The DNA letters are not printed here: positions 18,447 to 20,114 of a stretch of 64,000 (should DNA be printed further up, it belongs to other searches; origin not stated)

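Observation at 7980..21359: LacI-controlled 12-kb operon fusing a Liv-type ABC importer with KDG-pathway and acyl-CoA enzymes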

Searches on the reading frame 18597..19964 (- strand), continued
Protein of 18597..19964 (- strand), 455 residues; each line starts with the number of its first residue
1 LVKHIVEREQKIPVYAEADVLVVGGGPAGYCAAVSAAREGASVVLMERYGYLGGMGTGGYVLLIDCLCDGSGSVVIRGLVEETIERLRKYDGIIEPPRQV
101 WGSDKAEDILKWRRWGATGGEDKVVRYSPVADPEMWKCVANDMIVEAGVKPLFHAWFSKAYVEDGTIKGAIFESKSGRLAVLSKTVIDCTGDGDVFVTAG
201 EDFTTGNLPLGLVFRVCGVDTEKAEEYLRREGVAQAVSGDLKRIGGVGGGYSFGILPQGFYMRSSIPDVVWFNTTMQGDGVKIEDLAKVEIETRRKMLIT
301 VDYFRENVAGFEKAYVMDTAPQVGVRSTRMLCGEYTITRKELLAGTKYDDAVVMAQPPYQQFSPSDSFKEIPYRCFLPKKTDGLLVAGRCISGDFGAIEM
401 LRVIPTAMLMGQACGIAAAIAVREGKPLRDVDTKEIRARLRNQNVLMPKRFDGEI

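Call 29: find_homologous_proteins(query=window:18597-19964:-, max_evalue=1e-10)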
Query window:18597-19964:- (455 aa): 4663 proteins with E <= 1e-10 among 8000 candidates; the best 120 are listed.
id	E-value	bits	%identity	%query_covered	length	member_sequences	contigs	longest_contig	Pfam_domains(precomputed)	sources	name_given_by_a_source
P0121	2.6e-250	849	81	100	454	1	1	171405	PF01946.24,PF00890.31,PF01134.29,PF12831.14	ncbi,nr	ncbi:MAG: FAD-dependent oxidoreductase [Candidatus Pelethousia sp.]|nr:FAD-dependent oxidoreductase 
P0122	3.4e-222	756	73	99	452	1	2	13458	PF01946.24,PF01266.31,PF13450.13,PF00890.31,PF07992.21,PF03486.21,PF01134.29,PF12831.14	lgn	-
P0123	8.9e-222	755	73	99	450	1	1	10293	PF01946.24,PF01266.31,PF00890.31,PF01134.29,PF12831.14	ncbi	-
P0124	1.2e-221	754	73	99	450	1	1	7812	PF01946.24,PF01266.31,PF13450.13,PF00890.31,PF07992.21,PF03486.21,PF01134.29,PF12831.14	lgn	-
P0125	1.3e-221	754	73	99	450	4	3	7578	PF01946.24,PF01266.31,PF13450.13,PF00890.31,PF07992.21,PF03486.21,PF01134.29,PF12831.14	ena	-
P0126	2.1e-220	750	72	99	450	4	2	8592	PF01946.24,PF01266.31,PF13450.13,PF00890.31,PF07992.21,PF03486.21,PF01134.29,PF01494.26,PF12831.14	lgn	-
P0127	5.2e-220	749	73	99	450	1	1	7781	PF01946.24,PF01266.31,PF13450.13,PF00890.31,PF07992.21,PF03486.21,PF01134.29,PF12831.14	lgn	-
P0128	6.0e-220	749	73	99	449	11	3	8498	PF01946.24,PF01266.31,PF13450.13,PF00890.31,PF07992.21,PF03486.21,PF01134.29,PF12831.14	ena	-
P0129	1.9e-219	747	72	99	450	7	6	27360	PF01946.24,PF01266.31,PF13450.13,PF00890.31,PF07992.21,PF03486.21,PF01134.29,PF01494.26,PF12831.14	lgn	-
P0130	2.8e-219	746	73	98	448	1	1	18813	PF01946.24,PF01266.31,PF13450.13,PF00890.31,PF07992.21,PF03486.21,PF01134.29,PF12831.14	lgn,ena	-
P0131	1.0e-218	745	73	98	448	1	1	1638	PF01946.24,PF01266.31,PF13450.13,PF00890.31,PF07992.21,PF03486.21,PF01134.29,PF12831.14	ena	-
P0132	1.2e-218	744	72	99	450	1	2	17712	PF01946.24,PF01266.31,PF00890.31,PF07992.21,PF01134.29,PF01494.26,PF12831.14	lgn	-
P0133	3.0e-218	743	72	99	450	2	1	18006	PF01946.24,PF00890.31,PF07992.21,PF01134.29,PF01494.26,PF12831.14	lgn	-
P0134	3.1e-218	743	73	98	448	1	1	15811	PF01946.24,PF01266.31,PF13450.13,PF00890.31,PF07992.21,PF03486.21,PF01134.29,PF12831.14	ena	-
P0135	4.9e-218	742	71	99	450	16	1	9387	PF01946.24,PF01266.31,PF13450.13,PF00890.31,PF07992.21,PF03486.21,PF01134.29,PF01494.26,PF12831.14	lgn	-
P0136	9.3e-218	741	73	99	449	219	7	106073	PF01946.24,PF01266.31,PF00890.31,PF07992.21,PF01134.29,PF12831.14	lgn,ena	-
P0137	1.1e-217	741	73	98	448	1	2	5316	PF01946.24,PF01266.31,PF13450.13,PF00890.31,PF07992.21,PF03486.21,PF01134.29,PF12831.14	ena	-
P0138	1.9e-217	740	72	99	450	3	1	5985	PF01946.24,PF01266.31,PF13450.13,PF00890.31,PF07992.21,PF03486.21,PF01134.29,PF12831.14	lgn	-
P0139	2.3e-217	740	72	98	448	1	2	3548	PF01946.24,PF00890.31,PF07992.21,PF01134.29,PF12831.14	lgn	-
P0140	7.8e-217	738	73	98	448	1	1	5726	PF01946.24,PF01266.31,PF13450.13,PF00890.31,PF07992.21,PF03486.21,PF01134.29,PF12831.14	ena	-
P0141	9.2e-217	738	71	99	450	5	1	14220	PF01946.24,PF01266.31,PF13450.13,PF00890.31,PF07992.21,PF03486.21,PF01134.29,PF12831.14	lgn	-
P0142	2.9e-216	736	71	99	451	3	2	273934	PF01946.24,PF01266.31,PF13450.13,PF00890.31,PF07992.21,PF03486.21,PF01134.29,PF01494.26,PF12831.14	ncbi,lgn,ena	-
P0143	8.2e-216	735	72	99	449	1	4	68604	PF01946.24,PF01266.31,PF13450.13,PF00890.31,PF07992.21,PF03486.21,PF01134.29,PF01494.26,PF12831.14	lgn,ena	-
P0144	8.7e-216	735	71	99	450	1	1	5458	PF01946.24,PF13450.13,PF00890.31,PF07992.21,PF01134.29,PF12831.14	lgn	-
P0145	8.8e-216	735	71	99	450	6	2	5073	PF01266.31,PF00890.31,PF01134.29,PF12831.14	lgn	-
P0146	1.0e-215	735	72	98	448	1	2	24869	PF01946.24,PF00890.31,PF07992.21,PF03486.21,PF01134.29,PF01494.26,PF12831.14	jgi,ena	-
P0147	6.1e-215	732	72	98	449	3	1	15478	PF01946.24,PF13450.13,PF00890.31,PF07992.21,PF03486.21,PF01134.29,PF12831.14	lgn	-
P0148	7.7e-215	732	72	99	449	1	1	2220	PF01946.24,PF01266.31,PF13450.13,PF00890.31,PF07992.21,PF03486.21,PF01134.29,PF01494.26,PF12831.14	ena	-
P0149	8.4e-214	728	70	99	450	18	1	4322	PF01946.24,PF01266.31,PF13450.13,PF00890.31,PF07992.21,PF03486.21,PF01134.29,PF01494.26,PF12831.14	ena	-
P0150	1.3e-213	728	71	98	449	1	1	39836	PF01946.24,PF01266.31,PF13450.13,PF00890.31,PF07992.21,PF03486.21,PF01134.29,PF12831.14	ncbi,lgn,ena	-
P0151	1.5e-213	728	71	98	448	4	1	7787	PF01946.24,PF00890.31,PF07992.21,PF01134.29,PF01494.26,PF12831.14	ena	-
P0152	1.1e-212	725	71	98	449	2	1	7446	PF01946.24,PF01266.31,PF13450.13,PF00890.31,PF03486.21,PF01134.29,PF12831.14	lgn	-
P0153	1.9e-212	724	70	98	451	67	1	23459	PF01946.24,PF01266.31,PF13450.13,PF00890.31,PF07992.21,PF03486.21,PF01134.29,PF12831.14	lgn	-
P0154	4.3e-211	719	69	98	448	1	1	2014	PF01946.24,PF00890.31,PF01494.26,PF12831.14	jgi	jgi:hypothetical protein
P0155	5.7e-210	716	68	99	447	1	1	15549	PF01946.24,PF01266.31,PF00890.31,PF07992.21,PF03486.21,PF01134.29,PF01494.26,PF12831.14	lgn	-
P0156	9.9e-210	715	69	99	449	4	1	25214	PF01946.24,PF01266.31,PF13450.13,PF00890.31,PF03486.21,PF01134.29,PF12831.14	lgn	-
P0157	1.5e-209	714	69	100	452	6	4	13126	PF01946.24,PF01266.31,PF13450.13,PF00890.31,PF07992.21,PF03486.21,PF01134.29,PF01494.26,PF12831.14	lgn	-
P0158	3.4e-209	713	70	98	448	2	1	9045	PF01946.24,PF01266.31,PF13450.13,PF00890.31,PF01494.26,PF12831.14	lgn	-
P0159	5.4e-209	713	70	98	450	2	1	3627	PF01946.24,PF01266.31,PF13450.13,PF00890.31,PF07992.21,PF03486.21,PF01134.29,PF12831.14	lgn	-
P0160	1.2e-208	711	70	99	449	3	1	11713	PF01946.24,PF01266.31,PF13450.13,PF00890.31,PF03486.21,PF01134.29,PF12831.14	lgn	-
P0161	5.3e-208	709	68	99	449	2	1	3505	PF01946.24,PF01266.31,PF00890.31,PF07992.21,PF03486.21,PF01134.29,PF01494.26,PF12831.14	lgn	-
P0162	6.4e-208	709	69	98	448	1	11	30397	PF01946.24,PF01266.31,PF13450.13,PF00890.31,PF01134.29,PF01494.26,PF12831.14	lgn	-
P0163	6.8e-208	709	68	99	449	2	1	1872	PF01946.24,PF01266.31,PF00890.31,PF07992.21,PF03486.21,PF01134.29,PF01494.26,PF12831.14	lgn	-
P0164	8.9e-208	709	69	98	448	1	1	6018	PF01946.24,PF00890.31,PF07992.21,PF12831.14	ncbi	-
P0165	1.3e-207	708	70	98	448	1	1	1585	PF01946.24,PF01266.31,PF13450.13,PF00890.31,PF01494.26,PF12831.14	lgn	-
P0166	1.8e-207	708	69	98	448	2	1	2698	PF01946.24,PF01266.31,PF13450.13,PF00890.31,PF07992.21,PF03486.21,PF01134.29,PF01494.26,PF12831.14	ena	-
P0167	1.7e-206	704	67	98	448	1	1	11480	PF01946.24,PF01266.31,PF00890.31,PF03486.21,PF12831.14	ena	-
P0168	4.7e-206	703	67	99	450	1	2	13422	PF01946.24,PF00890.31,PF07992.21,PF01134.29,PF12831.14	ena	-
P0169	8.5e-205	699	70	97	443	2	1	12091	PF01946.24,PF00890.31,PF01134.29,PF12831.14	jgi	jgi:hypothetical protein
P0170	1.8e-204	698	67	98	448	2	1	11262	PF01946.24,PF13450.13,PF00890.31,PF01134.29,PF01494.26,PF12831.14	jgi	jgi:hypothetical protein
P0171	7.0e-204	696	68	98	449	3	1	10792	PF01946.24,PF01266.31,PF13450.13,PF00890.31,PF07992.21,PF03486.21,PF01134.29,PF01494.26,PF12831.14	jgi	-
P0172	1.5e-203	695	67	98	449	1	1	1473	PF01946.24,PF01266.31,PF00890.31,PF07992.21,PF01134.29,PF01494.26,PF12831.14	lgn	-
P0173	2.0e-203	694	67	99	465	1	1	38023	PF01946.24,PF01266.31,PF13450.13,PF00890.31,PF07992.21,PF03486.21,PF01134.29,PF01494.26,PF12831.14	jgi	jgi:hypothetical protein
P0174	2.2e-203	694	70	98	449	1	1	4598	PF01946.24,PF01266.31,PF00890.31,PF07992.21,PF03486.21,PF01134.29,PF01494.26,PF12831.14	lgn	-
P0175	2.2e-203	694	66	98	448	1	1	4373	PF01946.24,PF01266.31,PF13450.13,PF00890.31,PF01134.29,PF01494.26,PF12831.14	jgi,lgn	jgi:hypothetical protein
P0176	2.6e-203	694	67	99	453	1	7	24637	PF01946.24,PF13450.13,PF00890.31,PF07992.21,PF03486.21,PF01134.29,PF01494.26,PF12831.14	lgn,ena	-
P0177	5.9e-201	686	69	98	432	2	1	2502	PF01946.24,PF01266.31,PF13450.13,PF00890.31,PF03486.21,PF01134.29,PF12831.14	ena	-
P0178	2.1e-200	684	67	98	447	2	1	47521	PF01946.24,PF01266.31,PF13450.13,PF00890.31,PF07992.21,PF03486.21,PF01134.29,PF12831.14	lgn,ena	-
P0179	7.0e-200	683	67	98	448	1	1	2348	PF01946.24,PF01266.31,PF13450.13,PF00890.31,PF07992.21,PF03486.21,PF01134.29,PF01494.26,PF12831.14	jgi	jgi:ribulose 1,5-bisphosphate synthetase/thiazole synthase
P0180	7.6e-200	682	66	98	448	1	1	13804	PF01946.24,PF00890.31,PF01134.29,PF12831.14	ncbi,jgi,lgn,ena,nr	ncbi:MAG: FAD-dependent oxidoreductase [Oscillospiraceae bacterium]|nr:FAD-dependent oxidoreductase 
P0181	4.2e-198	677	67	98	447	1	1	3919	PF01946.24,PF01266.31,PF00890.31,PF01134.29,PF12831.14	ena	-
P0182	2.4e-195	668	66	97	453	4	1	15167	PF01946.24,PF01266.31,PF00890.31,PF07992.21,PF03486.21,PF01134.29,PF12831.14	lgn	-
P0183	6.1e-194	663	64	98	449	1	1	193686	PF01946.24,PF01266.31,PF13450.13,PF00890.31,PF07992.21,PF01134.29,PF01494.26,PF12831.14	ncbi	ncbi:MAG: FAD-dependent oxidoreductase [Christensenellales bacterium]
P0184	9.0e-194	662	67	98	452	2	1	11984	PF01946.24,PF01266.31,PF13450.13,PF00890.31,PF07992.21,PF01134.29,PF12831.14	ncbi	ncbi:MAG: FAD-dependent oxidoreductase [Christensenellales bacterium]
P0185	1.8e-193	661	65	99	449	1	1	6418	PF01946.24,PF01266.31,PF13450.13,PF00890.31,PF07992.21,PF03486.21,PF01134.29,PF01494.26,PF12831.14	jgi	jgi:hypothetical protein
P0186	5.2e-188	643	66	91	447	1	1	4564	PF01946.24,PF00890.31,PF07992.21,PF01134.29,PF12831.14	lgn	-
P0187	1.3e-184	632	61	98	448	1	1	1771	PF01946.24,PF01266.31,PF13450.13,PF00890.31,PF07992.21,PF03486.21,PF01134.29,PF01494.26,PF12831.14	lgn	-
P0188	4.2e-184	631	71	85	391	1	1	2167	PF01946.24,PF01266.31,PF13450.13,PF00890.31,PF03486.21,PF01134.29,PF12831.14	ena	-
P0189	4.4e-184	630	68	89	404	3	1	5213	PF12831.14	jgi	-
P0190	3.2e-182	624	61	98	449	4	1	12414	PF01946.24,PF13450.13,PF00890.31,PF07992.21,PF01134.29,PF01494.26,PF12831.14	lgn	-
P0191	5.3e-182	624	61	98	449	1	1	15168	PF01946.24,PF01266.31,PF13450.13,PF00890.31,PF07992.21,PF01134.29,PF12831.14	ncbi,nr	ncbi:MAG TPA: FAD-dependent oxidoreductase [Firmicutes bacterium]|nr:FAD-dependent oxidoreductase [B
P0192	7.4e-169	580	69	80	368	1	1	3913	PF12831.14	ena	-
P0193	1.4e-163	563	55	98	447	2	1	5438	PF01946.24,PF00890.31,PF07992.21,PF01134.29,PF01494.26,PF12831.14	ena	-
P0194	1.2e-154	533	72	71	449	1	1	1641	PF01946.24,PF02515.23,PF00890.31,PF01134.29,PF12831.14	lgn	-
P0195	5.2e-151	521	52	98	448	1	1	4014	PF01946.24,PF01266.31,PF00890.31,PF01134.29,PF01494.26,PF12831.14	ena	-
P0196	4.5e-148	512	51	98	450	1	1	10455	PF01946.24,PF00890.31,PF01134.29,PF01494.26,PF12831.14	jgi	jgi:hypothetical protein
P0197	9.1e-141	488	69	68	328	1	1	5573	PF01946.24,PF01266.31,PF13450.13,PF00890.31,PF07992.21,PF00070.34,PF03486.21,PF01134.29,PF01494.26,PF12831.14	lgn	-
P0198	2.7e-140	486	50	98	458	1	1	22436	PF01946.24,PF01266.31,PF13450.13,PF00890.31,PF07992.21,PF12831.14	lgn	-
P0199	2.1e-135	470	69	65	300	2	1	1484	PF01946.24,PF00890.31,PF07992.21,PF03486.21,PF01134.29,PF01494.26,PF12831.14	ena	-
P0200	1.1e-130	454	48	98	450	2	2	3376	PF01946.24,PF01266.31,PF13450.13,PF00890.31,PF07992.21,PF01134.29,PF12831.14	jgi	-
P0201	3.0e-129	450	44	99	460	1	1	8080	PF01946.24,PF00890.31,PF07992.21,PF01134.29,PF01494.26,PF12831.14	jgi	-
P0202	2.4e-125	437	45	98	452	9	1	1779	PF00890.31,PF07992.21,PF01134.29,PF12831.14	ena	-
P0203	7.6e-125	435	46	96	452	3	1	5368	PF01946.24,PF13450.13,PF00890.31,PF07992.21,PF03486.21,PF01134.29,PF12831.14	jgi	jgi:glycine/D-amino acid oxidase-like deaminating enzyme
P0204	2.4e-123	430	44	87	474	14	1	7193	PF01946.24,PF01266.31,PF13450.13,PF00890.31,PF07992.21,PF01134.29,PF01494.26,PF12831.14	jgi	jgi:hypothetical protein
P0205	2.5e-123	430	45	91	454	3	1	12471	PF01946.24,PF13450.13,PF00890.31,PF07992.21,PF03486.21,PF01134.29,PF01494.26,PF12831.14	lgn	-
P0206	3.2e-123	430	46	98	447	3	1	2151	PF01946.24,PF13450.13,PF00890.31,PF07992.21,PF03486.21,PF01134.29,PF01494.26,PF12831.14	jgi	-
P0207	2.3e-122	427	45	98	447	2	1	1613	PF01946.24,PF01266.31,PF13450.13,PF00890.31,PF07992.21,PF01134.29,PF01494.26,PF12831.14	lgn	-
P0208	7.0e-122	425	45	98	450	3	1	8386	PF13450.13,PF00890.31,PF07992.21,PF03486.21,PF01134.29,PF12831.14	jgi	jgi:hypothetical protein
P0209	1.6e-121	424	45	97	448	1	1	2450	PF01266.31,PF00890.31,PF12831.14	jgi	jgi:hypothetical protein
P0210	2.0e-121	424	44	90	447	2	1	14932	PF01946.24,PF01266.31,PF13450.13,PF00890.31,PF07992.21,PF01134.29,PF01494.26,PF12831.14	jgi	jgi:hypothetical protein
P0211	1.0e-120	422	45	97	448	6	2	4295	PF01946.24,PF01266.31,PF13450.13,PF00890.31,PF07992.21,PF03486.21,PF01134.29,PF01494.26,PF12831.14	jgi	jgi:succinate dehydrogenase/fumarate reductase flavoprotein subunit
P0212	1.2e-120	421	45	98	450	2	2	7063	PF13450.13,PF00890.31,PF07992.21,PF03486.21,PF01134.29,PF01494.26,PF12831.14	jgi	jgi:hypothetical protein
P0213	6.0e-120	419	46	96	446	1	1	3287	PF01946.24,PF13450.13,PF00890.31,PF07992.21,PF03486.21,PF01134.29,PF01494.26,PF12831.14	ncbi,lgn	ncbi:MAG: FAD-dependent oxidoreductase [Anaerolineae bacterium]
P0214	9.1e-120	418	45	98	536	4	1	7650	PF01946.24,PF13450.13,PF00890.31,PF07992.21,PF03486.21,PF01134.29,PF12831.14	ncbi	-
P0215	4.8e-119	416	44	97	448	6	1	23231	PF01946.24,PF01266.31,PF13450.13,PF00890.31,PF07992.21,PF03486.21,PF01134.29,PF01494.26,PF12831.14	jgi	-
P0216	6.9e-119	416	44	97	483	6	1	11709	PF13450.13,PF00890.31,PF07992.21,PF01134.29,PF01494.26,PF12831.14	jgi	jgi:hypothetical protein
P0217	7.0e-119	416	44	97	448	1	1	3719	PF00890.31,PF12831.14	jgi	-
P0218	7.9e-119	415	45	97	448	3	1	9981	PF01946.24,PF01266.31,PF13450.13,PF00890.31,PF07992.21,PF03486.21,PF01134.29,PF01494.26,PF12831.14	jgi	-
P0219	1.4e-118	415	45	99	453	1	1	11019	PF01946.24,PF01266.31,PF13450.13,PF00890.31,PF07992.21,PF03486.21,PF01134.29,PF01494.26,PF12831.14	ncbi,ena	-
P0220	1.8e-118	414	44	97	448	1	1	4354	PF00890.31,PF12831.14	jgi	-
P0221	2.8e-118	414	44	98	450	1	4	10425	PF01266.31,PF13450.13,PF00890.31,PF07992.21,PF03486.21,PF01134.29,PF12831.14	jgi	jgi:hypothetical protein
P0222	3.4e-118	413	45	98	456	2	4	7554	PF01946.24,PF01266.31,PF00890.31,PF07992.21,PF01134.29,PF01494.26,PF12831.14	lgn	-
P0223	7.4e-118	412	44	98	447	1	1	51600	PF13450.13,PF00890.31,PF07992.21,PF01134.29,PF12831.14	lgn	-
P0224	7.8e-118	412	44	98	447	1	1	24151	PF00890.31,PF12831.14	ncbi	-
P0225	7.8e-118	412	44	97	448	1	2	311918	PF01946.24,PF01266.31,PF13450.13,PF00890.31,PF07992.21,PF03486.21,PF01134.29,PF12831.14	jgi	jgi:glycine/D-amino acid oxidase-like deaminating enzyme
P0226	8.8e-118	412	45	97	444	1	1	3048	PF01946.24,PF01266.31,PF13450.13,PF00890.31,PF07992.21,PF01134.29,PF12831.14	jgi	jgi:succinate dehydrogenase/fumarate reductase flavoprotein subunit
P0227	1.2e-117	411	45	97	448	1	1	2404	PF01946.24,PF13450.13,PF00890.31,PF07992.21,PF03486.21,PF01134.29,PF01494.26,PF12831.14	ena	-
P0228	1.7e-117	411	43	98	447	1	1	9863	PF01266.31,PF13450.13,PF00890.31,PF07992.21,PF03486.21,PF01134.29,PF01494.26,PF12831.14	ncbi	-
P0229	3.7e-117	410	44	98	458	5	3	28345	PF01946.24,PF01266.31,PF13450.13,PF00890.31,PF07992.21,PF01134.29,PF01494.26,PF12831.14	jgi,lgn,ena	-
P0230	8.0e-117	409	44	98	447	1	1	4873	PF01946.24,PF13450.13,PF00890.31,PF07992.21,PF12831.14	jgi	-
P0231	4.0e-116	406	43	97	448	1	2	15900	PF01946.24,PF13450.13,PF00890.31,PF07992.21,PF03486.21,PF01134.29,PF12831.14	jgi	jgi:hypothetical protein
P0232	5.6e-116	406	44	97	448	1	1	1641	PF01946.24,PF01266.31,PF13450.13,PF00890.31,PF07992.21,PF03486.21,PF01134.29,PF01494.26,PF12831.14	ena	-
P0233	7.8e-116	405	45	97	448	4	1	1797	PF01946.24,PF01266.31,PF13450.13,PF00890.31,PF07992.21,PF03486.21,PF01134.29,PF01494.26,PF12831.14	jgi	jgi:glycine/D-amino acid oxidase-like deaminating enzyme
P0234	8.2e-116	405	44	98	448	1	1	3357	PF01946.24,PF01266.31,PF13450.13,PF00890.31,PF07992.21,PF03486.21,PF01134.29,PF01494.26,PF12831.14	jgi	-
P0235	8.4e-116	405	44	97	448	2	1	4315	PF01946.24,PF13450.13,PF00890.31,PF07992.21,PF03486.21,PF01134.29,PF01494.26,PF12831.14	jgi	jgi:hypothetical protein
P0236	8.8e-116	405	43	98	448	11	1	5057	PF01946.24,PF01266.31,PF13450.13,PF00890.31,PF07992.21,PF03486.21,PF12831.14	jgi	-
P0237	7.9e-115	402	44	96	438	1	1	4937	PF01946.24,PF13450.13,PF00890.31,PF07992.21,PF03486.21,PF01134.29,PF12831.14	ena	-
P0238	1.1e-114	402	43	98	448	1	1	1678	PF00890.31,PF12831.14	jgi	-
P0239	5.4e-114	399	44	97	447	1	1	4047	PF01946.24,PF01266.31,PF13450.13,PF00890.31,PF07992.21,PF03486.21,PF01134.29,PF01494.26,PF12831.14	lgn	-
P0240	1.2e-113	398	44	97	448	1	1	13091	PF13450.13,PF00890.31,PF07992.21,PF03486.21,PF12831.14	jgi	jgi:hypothetical protein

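Call 31: find_encoding_contigs(protein=P0225, flank=10000, max_places=1)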
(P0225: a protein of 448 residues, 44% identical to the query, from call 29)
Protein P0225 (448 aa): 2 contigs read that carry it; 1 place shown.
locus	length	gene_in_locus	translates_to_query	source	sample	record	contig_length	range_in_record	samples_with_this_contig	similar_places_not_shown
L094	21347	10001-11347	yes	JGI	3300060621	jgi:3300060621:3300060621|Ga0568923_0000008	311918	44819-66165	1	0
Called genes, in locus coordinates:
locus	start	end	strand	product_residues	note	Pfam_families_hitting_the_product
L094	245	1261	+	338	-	PF02912:Phe_tRNA-synt_N, PF01409:tRNA-synt_2d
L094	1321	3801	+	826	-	PF01588:tRNA_bind, PF03483:B3_4, PF03484:B5, PF17759:tRNA_synthFbeta, PF03147:FDX-ACB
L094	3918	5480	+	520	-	PF26314:MptA_B_family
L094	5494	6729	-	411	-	-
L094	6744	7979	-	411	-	PF12698:ABC2_membrane_3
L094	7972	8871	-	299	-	PF00005:ABC_tran, PF13304:AAA_21, PF13732:DrrA1-3_C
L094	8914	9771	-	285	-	-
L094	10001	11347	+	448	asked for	PF01946:Thi4 (weak), PF00890:FAD_binding_2, PF01134:GIDA (weak), PF01266:DAO (faint), PF03486:HI0933_like (faint), PF07992:Pyr_redox_2 (weak), PF12831:FAD_oxidored, PF13450:NAD_binding_8 (weak)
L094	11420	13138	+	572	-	PF00795:CN_hydrolase, PF02540:NAD_synthase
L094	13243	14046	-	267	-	PF12679:ABC2_membrane_2 (weak), PF12730:ABC2_membrane_4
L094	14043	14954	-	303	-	PF00005:ABC_tran, PF13304:AAA_21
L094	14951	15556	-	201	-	PF00440:TetR_N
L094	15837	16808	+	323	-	PF00561:Abhydrolase_1, PF12146:Hydrolase_4, PF12697:Abhydrolase_6, PF03096:Ndr, PF00326:Peptidase_S9 (faint)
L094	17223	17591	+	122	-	-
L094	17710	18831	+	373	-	PF23493:CysS_C (weak)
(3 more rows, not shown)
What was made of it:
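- Tried and rejected: P0225 at 45% identity was uninformative (call 31).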

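Call 39: predict_structure(alignment_id=A2)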
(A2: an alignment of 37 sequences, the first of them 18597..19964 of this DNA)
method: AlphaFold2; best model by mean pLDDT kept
length: 455 residues; sequences in the alignment: 37
mean_pLDDT: 92.1   pTM: 0.93
mean pLDDT of the five models: 92.1, 91.5, 90.4, 90.2, 89.6
residues with pLDDT >= 90: 346; 70-90: 93; 50-70: 14; < 50: 2
segments of 3 or more residues with pLDDT < 50: none
pLDDT, mean of each block of 10 residues (from residue 1): 83 97 96 99 95 71 87 94 96 94 94 87 91 93 98 96 97 96 98 95 88 90 93 94 91 82 91 86 90 92 97 88 68 97 96 92 92 98 96 93 94 99 98 98 93 76
secondary structure, 60 per line:
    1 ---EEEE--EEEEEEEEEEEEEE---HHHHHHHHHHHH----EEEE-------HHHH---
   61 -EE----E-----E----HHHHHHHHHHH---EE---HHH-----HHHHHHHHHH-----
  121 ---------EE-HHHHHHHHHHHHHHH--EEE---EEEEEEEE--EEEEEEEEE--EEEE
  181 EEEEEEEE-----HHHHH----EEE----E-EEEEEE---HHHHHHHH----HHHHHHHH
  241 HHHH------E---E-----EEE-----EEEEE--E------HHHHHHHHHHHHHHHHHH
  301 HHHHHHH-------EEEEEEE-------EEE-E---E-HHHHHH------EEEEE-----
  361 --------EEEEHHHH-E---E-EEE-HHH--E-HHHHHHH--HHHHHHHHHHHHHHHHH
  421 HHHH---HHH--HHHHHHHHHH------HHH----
elements in order: E4-7 E10-23 H27-38 E43-46 H54-57 H79-89 H106-115 H133-147 E150-152 E156-163 E166-174 E177-188 H194-198 E203-205 E212-217 H221-228 H233-244 E261-263 E269-273 H283-307 E315-321 E329-331 H339-344 E351-355 E369-372 H373-376 E384-386 H395-401 H404-424 H433-442
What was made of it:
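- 18597..19964 (-): PF12831 FAD-dependent oxidoreductase (TTG start, GGGAGA Shine-Dalgarno). Its role is unresolved. AF2 model pLDDT 92 (call 39).
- Tried and rejected: The AF2 model is confident (pLDDT 92, call 39).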
